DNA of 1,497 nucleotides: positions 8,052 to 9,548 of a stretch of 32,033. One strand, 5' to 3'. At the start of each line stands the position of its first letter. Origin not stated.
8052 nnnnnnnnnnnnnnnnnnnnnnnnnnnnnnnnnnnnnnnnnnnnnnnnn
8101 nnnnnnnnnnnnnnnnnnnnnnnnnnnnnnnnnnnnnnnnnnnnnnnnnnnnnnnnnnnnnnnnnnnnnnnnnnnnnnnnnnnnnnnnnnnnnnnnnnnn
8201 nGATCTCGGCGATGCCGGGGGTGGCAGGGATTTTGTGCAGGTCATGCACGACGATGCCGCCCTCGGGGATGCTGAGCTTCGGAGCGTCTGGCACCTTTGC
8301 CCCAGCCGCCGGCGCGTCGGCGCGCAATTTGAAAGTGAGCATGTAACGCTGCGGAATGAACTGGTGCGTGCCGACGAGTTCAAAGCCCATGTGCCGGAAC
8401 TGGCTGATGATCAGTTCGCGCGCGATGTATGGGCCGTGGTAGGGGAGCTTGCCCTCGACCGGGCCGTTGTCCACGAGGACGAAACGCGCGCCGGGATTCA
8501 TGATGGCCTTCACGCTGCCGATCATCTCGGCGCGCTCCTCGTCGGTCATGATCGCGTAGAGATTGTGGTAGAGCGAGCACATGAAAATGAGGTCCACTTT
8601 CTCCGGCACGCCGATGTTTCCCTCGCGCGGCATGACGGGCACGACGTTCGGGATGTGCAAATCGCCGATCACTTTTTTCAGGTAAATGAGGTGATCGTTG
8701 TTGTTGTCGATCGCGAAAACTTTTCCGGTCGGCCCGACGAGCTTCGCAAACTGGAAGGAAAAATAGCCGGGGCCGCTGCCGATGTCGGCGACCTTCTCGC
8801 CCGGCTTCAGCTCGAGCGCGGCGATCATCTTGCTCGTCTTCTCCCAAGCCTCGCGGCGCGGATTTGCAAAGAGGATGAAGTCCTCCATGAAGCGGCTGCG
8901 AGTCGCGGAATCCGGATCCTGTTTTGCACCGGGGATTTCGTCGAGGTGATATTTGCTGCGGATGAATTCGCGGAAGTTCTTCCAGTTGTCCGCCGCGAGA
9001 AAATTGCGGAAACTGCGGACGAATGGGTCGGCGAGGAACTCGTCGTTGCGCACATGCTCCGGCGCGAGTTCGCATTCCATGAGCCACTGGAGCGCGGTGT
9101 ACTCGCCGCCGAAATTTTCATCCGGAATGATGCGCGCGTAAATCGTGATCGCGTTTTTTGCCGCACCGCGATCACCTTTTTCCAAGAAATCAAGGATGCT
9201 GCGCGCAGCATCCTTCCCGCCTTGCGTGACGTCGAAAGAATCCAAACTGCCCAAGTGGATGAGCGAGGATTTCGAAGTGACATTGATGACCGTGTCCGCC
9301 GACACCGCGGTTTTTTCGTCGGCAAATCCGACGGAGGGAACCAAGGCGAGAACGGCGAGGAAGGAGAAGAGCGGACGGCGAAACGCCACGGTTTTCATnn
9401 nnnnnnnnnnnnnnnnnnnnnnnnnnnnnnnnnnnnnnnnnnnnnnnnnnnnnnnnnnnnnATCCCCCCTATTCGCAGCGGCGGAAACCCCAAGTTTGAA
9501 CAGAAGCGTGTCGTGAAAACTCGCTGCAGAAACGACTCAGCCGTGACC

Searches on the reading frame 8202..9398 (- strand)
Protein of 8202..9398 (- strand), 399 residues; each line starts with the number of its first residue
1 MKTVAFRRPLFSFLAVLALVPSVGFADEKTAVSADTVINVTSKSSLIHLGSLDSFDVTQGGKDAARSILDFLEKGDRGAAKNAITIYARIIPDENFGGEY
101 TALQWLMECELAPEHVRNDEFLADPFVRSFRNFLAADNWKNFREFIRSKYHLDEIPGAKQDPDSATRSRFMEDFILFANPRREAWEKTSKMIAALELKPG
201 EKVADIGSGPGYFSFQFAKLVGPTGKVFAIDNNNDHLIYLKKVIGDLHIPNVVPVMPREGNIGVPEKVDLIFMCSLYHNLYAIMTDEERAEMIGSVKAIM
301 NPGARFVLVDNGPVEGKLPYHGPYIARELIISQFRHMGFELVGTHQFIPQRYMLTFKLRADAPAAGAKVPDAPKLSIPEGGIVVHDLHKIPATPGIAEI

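Call 36: find_homologous_proteins(query=window:8202-9398:-, max_evalue=0.00001)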
Query window:8202-9398:- (399 aa): 486 proteins with E <= 0.00001 among 7254 candidates; the best 120 are listed.
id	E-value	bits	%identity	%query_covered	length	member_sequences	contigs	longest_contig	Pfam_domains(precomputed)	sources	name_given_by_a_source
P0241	1.2e-187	642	53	80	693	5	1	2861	PF00398.27,PF13489.13,PF08003.18,PF02353.27,PF02527.22,PF02475.24,PF01189.24,PF08704.17,PF08241.19,PF13847.13,PF03848.21,PF01269.24,PF05175.21,PF13649.13,PF01135.26,PF13679.13,PF01728.26,PF01209.25,PF08242.19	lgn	-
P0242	1.3e-181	622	69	91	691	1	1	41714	PF13847.13,PF13649.13,PF01135.26,PF01728.26,PF08242.19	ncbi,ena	-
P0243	1.4e-176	605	46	87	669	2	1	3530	PF13489.13,PF08003.18,PF02353.27,PF02475.24,PF01189.24,PF08241.19,PF13847.13,PF03848.21,PF01269.24,PF05175.21,PF13649.13,PF00107.33,PF00891.25,PF01135.26,PF13679.13,PF01728.26,PF01209.25,PF08242.19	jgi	jgi:ubiquinone/menaquinone biosynthesis C-methylase UbiE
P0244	1.8e-166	572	48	84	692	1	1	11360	PF13489.13,PF08003.18,PF02353.27,PF02475.24,PF01189.24,PF08241.19,PF13847.13,PF03848.21,PF01269.24,PF05175.21,PF13649.13,PF02390.24,PF01135.26,PF13679.13,PF01728.26,PF01209.25,PF08242.19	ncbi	-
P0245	1.4e-163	563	49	80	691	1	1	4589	PF13489.13,PF08003.18,PF02353.27,PF02527.22,PF02475.24,PF01189.24,PF01596.24,PF08704.17,PF12847.14,PF08241.19,PF24145.2,PF13847.13,PF03848.21,PF01269.24,PF05175.21,PF13649.13,PF02390.24,PF01135.26,PF13679.13,PF01728.26,PF01209.25,PF08242.19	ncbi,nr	ncbi:MAG: methyltransferase domain-containing protein [Deltaproteobacteria bacterium]|nr:methyltrans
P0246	1.9e-162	559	49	84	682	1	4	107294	PF00398.27,PF13489.13,PF08003.18,PF02353.27,PF02527.22,PF02475.24,PF01596.24,PF08704.17,PF12847.14,PF08241.19,PF13847.13,PF06325.20,PF03848.21,PF01269.24,PF05175.21,PF13649.13,PF01135.26,PF13679.13,PF01728.26,PF01209.25,PF08242.19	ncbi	-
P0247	5.7e-162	557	47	81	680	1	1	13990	PF13489.13,PF08003.18,PF02353.27,PF02527.22,PF02475.24,PF01189.24,PF01596.24,PF08704.17,PF08241.19,PF13847.13,PF06325.20,PF03848.21,PF01269.24,PF05175.21,PF13649.13,PF01135.26,PF13679.13,PF01728.26,PF01209.25,PF08242.19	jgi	jgi:ubiquinone/menaquinone biosynthesis C-methylase UbiE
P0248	8.9e-162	557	54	84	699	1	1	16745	PF08003.18,PF02353.27,PF02527.22,PF01189.24,PF08704.17,PF08241.19,PF13847.13,PF01269.24,PF05175.21,PF13649.13,PF01135.26,PF13679.13,PF01728.26,PF01209.25,PF08242.19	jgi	jgi:ubiquinone/menaquinone biosynthesis C-methylase UbiE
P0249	2.0e-161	556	49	80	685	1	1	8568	PF08003.18,PF02353.27,PF02527.22,PF02475.24,PF01189.24,PF08704.17,PF08241.19,PF13847.13,PF01269.24,PF05175.21,PF13649.13,PF01135.26,PF13679.13,PF01728.26,PF01209.25,PF08242.19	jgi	jgi:predicted methyltransferase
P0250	2.7e-160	552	68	57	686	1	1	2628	PF13489.13,PF02353.27,PF02527.22,PF02475.24,PF01189.24,PF08704.17,PF08241.19,PF13847.13,PF03848.21,PF01269.24,PF05175.21,PF13649.13,PF01135.26,PF13679.13,PF01728.26,PF01209.25,PF08242.19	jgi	jgi:predicted methyltransferase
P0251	1.6e-158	546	47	84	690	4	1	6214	PF13489.13,PF08003.18,PF02353.27,PF08704.17,PF08241.19,PF13847.13,PF05175.21,PF13649.13,PF00891.25,PF01135.26,PF13679.13,PF01728.26,PF01209.25,PF08242.19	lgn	-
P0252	2.4e-158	545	50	80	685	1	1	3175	PF08003.18,PF02475.24,PF01189.24,PF08241.19,PF13847.13,PF01269.24,PF05175.21,PF13649.13,PF01135.26,PF13679.13,PF01728.26,PF01209.25,PF08242.19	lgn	-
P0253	2.7e-158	545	49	83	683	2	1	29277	PF08003.18,PF02353.27,PF02527.22,PF02475.24,PF08241.19,PF13847.13,PF03848.21,PF01269.24,PF05175.21,PF13649.13,PF01135.26,PF13679.13,PF01728.26,PF01209.25,PF08242.19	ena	-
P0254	3.8e-158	545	47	87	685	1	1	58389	PF00398.27,PF13489.13,PF08003.18,PF02353.27,PF02527.22,PF02475.24,PF08704.17,PF08241.19,PF13847.13,PF01269.24,PF05175.21,PF13649.13,PF01135.26,PF13679.13,PF01728.26,PF01209.25,PF08242.19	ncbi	-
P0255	6.9e-158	544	49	83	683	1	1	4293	PF13489.13,PF08003.18,PF02353.27,PF02527.22,PF02475.24,PF08241.19,PF13847.13,PF03848.21,PF01269.24,PF05175.21,PF13649.13,PF01135.26,PF13679.13,PF01728.26,PF01209.25,PF08242.19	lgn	-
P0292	4.0e-148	512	49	81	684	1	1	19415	PF00398.27,PF08003.18,PF02353.27,PF02527.22,PF02475.24,PF01189.24,PF12847.14,PF08241.19,PF13847.13,PF01269.24,PF05175.21,PF13649.13,PF02390.24,PF01135.26,PF13679.13,PF01728.26,PF01209.25,PF08242.19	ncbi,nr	ncbi:MAG: class I SAM-dependent methyltransferase [Roseburia sp.]|nr:class I SAM-dependent methyltra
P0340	2.1e-142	493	44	86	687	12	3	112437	PF13489.13,PF08003.18,PF02353.27,PF02475.24,PF08704.17,PF08241.19,PF13847.13,PF03848.21,PF01269.24,PF05175.21,PF13649.13,PF02390.24,PF01135.26,PF13679.13,PF01728.26,PF01209.25,PF08242.19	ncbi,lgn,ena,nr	ncbi:MAG: methyltransferase domain-containing protein [Lachnospiraceae bacterium]|nr:methyltransfera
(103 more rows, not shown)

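Call 37: find_encoding_contigs(protein=P0340, flank=8000, max_places=2)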
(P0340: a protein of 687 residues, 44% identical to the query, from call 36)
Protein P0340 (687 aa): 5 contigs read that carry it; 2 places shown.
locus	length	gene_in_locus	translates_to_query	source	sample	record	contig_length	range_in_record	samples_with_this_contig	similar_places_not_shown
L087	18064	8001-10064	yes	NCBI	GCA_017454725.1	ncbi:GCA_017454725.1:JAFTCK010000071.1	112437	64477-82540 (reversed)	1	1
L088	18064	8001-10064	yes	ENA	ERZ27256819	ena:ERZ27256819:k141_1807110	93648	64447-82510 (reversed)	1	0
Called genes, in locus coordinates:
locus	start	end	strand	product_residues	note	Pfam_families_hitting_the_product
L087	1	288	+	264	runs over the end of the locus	PF03446:NAD_binding_2 (weak), PF03807:F420_oxidored, PF14748:P5CR_dimer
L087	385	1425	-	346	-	PF13240:Zn_Ribbon_1 (weak)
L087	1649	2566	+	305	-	PF02578:Cu-oxidase_4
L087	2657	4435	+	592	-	-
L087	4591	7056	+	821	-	PF00498:FHA, PF16697:Yop-YscD_cpl, PF00498:FHA, PF02463:SMC_N (weak), PF00005:ABC_tran, PF13304:AAA_21, PF01061:ABC2_membrane, PF12698:ABC2_membrane_3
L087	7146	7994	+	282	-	-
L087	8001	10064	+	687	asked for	PF01135:PCMT, PF13649:Methyltransf_25, PF13847:Methyltransf_31, PF01209:Ubie_methyltran, PF05175:MTS, PF08241:Methyltransf_11, PF08242:Methyltransf_12, PF13649:Methyltransf_25, +13 more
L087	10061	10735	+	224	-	-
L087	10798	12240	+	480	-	PF06969:HemN_C (faint), PF04055:Radical_SAM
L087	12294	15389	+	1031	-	-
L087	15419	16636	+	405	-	PF13672:PP2C_2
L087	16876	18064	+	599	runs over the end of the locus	PF08757:CotH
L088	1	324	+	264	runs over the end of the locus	PF03446:NAD_binding_2 (weak), PF03807:F420_oxidored, PF14748:P5CR_dimer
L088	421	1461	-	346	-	PF13240:Zn_Ribbon_1 (weak)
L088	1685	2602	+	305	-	PF02578:Cu-oxidase_4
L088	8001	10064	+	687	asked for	PF01135:PCMT, PF13649:Methyltransf_25, PF13847:Methyltransf_31, PF01209:Ubie_methyltran, PF05175:MTS, PF08241:Methyltransf_11, PF08242:Methyltransf_12, PF13649:Methyltransf_25, +13 more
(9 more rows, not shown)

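Call 38: find_encoding_contigs(protein=P0292, flank=8000, max_places=1)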
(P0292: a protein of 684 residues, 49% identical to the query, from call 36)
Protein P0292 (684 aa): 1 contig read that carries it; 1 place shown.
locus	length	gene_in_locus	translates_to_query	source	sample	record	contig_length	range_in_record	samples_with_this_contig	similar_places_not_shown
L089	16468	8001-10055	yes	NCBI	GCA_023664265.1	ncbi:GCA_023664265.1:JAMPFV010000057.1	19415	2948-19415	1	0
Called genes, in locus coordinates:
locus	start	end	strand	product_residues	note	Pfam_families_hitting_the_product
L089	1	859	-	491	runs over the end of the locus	PF00089:Trypsin, PF13365:Trypsin_2, PF00595:PDZ (weak), PF13180:PDZ_2, PF17820:PDZ_6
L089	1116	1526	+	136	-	PF13560:HTH_31 (weak)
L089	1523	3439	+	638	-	PF00069:Pkinase, PF01636:APH (faint), PF07714:PK_Tyr_Ser-Thr, PF12799:LRR_4 (faint), PF13855:LRR_8 (faint)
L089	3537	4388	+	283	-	-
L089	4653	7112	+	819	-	PF00498:FHA, PF16697:Yop-YscD_cpl, PF00498:FHA, PF00005:ABC_tran, PF13304:AAA_21, PF01061:ABC2_membrane, PF12698:ABC2_membrane_3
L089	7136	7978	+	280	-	-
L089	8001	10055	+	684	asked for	PF13847:Methyltransf_31, PF08241:Methyltransf_11, PF08242:Methyltransf_12, PF13649:Methyltransf_25, PF05175:MTS, PF08241:Methyltransf_11, PF08242:Methyltransf_12, PF13649:Methyltransf_25, +16 more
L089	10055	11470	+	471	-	PF00939:Na_sulph_symp, PF03600:CitMHS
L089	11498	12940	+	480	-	PF06969:HemN_C (faint), PF04055:Radical_SAM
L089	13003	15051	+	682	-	PF00069:Pkinase, PF07714:PK_Tyr_Ser-Thr, PF13308:YARHG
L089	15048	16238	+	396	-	PF08239:SH3_3, PF01520:Amidase_3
